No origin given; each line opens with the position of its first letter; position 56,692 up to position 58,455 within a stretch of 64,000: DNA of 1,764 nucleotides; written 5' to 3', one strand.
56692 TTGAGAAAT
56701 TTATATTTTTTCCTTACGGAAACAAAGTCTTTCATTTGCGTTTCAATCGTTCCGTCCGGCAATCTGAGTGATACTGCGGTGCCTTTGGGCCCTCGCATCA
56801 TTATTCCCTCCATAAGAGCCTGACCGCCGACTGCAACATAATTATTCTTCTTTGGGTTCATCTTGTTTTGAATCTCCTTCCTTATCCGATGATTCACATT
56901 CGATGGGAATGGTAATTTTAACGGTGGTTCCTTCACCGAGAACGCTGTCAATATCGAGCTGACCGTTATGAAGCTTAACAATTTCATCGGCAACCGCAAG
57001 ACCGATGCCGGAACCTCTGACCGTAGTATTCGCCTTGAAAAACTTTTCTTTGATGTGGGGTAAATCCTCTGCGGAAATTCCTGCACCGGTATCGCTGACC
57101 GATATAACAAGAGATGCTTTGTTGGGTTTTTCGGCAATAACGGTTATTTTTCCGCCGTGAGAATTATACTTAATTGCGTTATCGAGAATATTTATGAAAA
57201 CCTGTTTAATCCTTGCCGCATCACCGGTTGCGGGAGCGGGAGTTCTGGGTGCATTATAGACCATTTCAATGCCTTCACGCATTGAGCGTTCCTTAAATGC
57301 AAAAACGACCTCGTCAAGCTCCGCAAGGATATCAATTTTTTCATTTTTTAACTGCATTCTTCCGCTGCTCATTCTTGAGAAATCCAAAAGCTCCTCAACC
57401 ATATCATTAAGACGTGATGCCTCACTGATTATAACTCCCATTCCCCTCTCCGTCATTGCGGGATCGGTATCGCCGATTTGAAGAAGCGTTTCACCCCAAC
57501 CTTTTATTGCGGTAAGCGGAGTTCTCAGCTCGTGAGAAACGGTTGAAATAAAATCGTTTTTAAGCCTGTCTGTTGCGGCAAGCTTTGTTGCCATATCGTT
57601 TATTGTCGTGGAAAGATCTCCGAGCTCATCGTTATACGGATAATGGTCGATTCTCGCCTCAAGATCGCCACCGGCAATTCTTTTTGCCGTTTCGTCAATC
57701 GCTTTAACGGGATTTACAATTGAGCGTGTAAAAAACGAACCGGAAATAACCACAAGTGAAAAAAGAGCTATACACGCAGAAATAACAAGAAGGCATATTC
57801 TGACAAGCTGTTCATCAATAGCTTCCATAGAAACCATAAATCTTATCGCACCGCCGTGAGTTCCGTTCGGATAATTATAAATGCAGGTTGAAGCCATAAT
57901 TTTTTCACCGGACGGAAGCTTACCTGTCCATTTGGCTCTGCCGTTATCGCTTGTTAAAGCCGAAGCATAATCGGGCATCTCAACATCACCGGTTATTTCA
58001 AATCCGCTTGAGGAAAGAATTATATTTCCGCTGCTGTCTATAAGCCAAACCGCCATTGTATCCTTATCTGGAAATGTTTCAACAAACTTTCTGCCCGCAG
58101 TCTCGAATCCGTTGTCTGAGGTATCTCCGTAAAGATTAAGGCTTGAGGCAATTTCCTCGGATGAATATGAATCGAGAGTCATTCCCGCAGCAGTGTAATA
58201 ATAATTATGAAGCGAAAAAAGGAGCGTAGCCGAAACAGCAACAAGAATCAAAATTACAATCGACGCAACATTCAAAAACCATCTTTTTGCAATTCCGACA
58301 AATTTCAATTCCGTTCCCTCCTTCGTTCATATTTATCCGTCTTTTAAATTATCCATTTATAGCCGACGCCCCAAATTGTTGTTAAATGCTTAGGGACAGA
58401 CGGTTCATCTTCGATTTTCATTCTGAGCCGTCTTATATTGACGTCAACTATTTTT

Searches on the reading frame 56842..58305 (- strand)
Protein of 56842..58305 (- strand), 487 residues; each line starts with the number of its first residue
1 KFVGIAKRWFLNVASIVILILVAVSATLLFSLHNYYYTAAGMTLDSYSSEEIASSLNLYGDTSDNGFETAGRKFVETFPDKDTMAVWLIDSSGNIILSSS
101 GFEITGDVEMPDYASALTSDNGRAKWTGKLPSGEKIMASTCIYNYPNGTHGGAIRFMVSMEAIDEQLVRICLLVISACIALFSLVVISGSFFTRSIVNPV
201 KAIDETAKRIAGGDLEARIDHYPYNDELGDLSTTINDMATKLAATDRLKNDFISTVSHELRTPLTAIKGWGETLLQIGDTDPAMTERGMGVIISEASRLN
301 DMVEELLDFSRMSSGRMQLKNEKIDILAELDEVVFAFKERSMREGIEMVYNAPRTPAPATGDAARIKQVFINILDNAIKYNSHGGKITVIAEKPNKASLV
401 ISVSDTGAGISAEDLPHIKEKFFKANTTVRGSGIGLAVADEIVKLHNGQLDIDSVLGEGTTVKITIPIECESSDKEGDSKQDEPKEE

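Call 45: search_protein_families(library=ncbifam, proteins=[window:56842-58305:-], max_evalue=1e-20)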
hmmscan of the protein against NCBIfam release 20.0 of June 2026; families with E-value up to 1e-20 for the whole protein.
window:56842-58305:- (487 aa): 52 families (the best 25 are shown)
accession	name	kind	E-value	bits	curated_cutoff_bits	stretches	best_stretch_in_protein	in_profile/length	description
NF033092.0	HK_WalK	equivalog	2.3e-68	231.3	725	1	246-468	369-594/594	cell wall metabolism sensor histidine kinase WalK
NF046044.1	PnpS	equivalog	1.1e-62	212.4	400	1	240-467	161-390/390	two-component system histidine kinase PnpS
NF040691.1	MtrAB_MtrB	equivalog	3.9e-57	194.4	450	1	154-470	170-494/507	MtrAB system histidine kinase MtrB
TIGR02966.1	phoR_proteo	equivalog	4.5e-52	177.1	334.2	1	234-465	100-332/333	phosphate regulon sensor histidine kinase PhoR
NF008468.0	PRK11360.1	equivalog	4.5e-51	173.9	646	1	252-473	399-613/616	two-component system sensor histidine kinase AtoS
NF012163.2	BaeS_SmeS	equivalog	7.7e-49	166.8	500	1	171-467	165-457/457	sensor histidine kinase efflux regulator BaeS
NF007837.0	PRK10549.1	equivalog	9.8e-47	159.7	603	1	164-471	159-461/466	envelope stress sensor histidine kinase BaeS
TIGR01386.1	cztS_silS_copS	subfamily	1.5e-44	152.8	292.55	1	12-467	11-457/457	heavy metal sensor histidine kinase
NF045911.1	TCSHisKinNblS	equivalog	5.2e-44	150.6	1000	1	248-466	387-618/621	two-component system sensor histidine kinase NblS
NF047874.1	MASE3_PAS_HK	subfamily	6.8e-44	150.7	560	1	242-482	391-639/655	MASE3 domain-containing sensor histidine kinase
TIGR02956.1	TMAO_torS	equivalog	2.3e-43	148.5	676.5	1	246-474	461-688/967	TMAO reductase system sensor histidine kinase/response regulator TorS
NF041210.1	his_kin_PieS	equivalog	3.9e-43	148.1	850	1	172-468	167-470/474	two component system sensor histidine kinase PieS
NF008312.0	PRK11100.1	equivalog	9.8e-43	146.7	356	1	175-468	185-474/477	two-component system sensor histidine kinase CreC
NF011874.0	PRK15347.1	equivalog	3.8e-42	144.4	852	1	245-469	394-615/921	two component system sensor kinase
NF033093.1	HK_VicK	exception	4.3e-41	141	680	1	245-475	205-442/448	cell wall metabolism sensor histidine kinase VicK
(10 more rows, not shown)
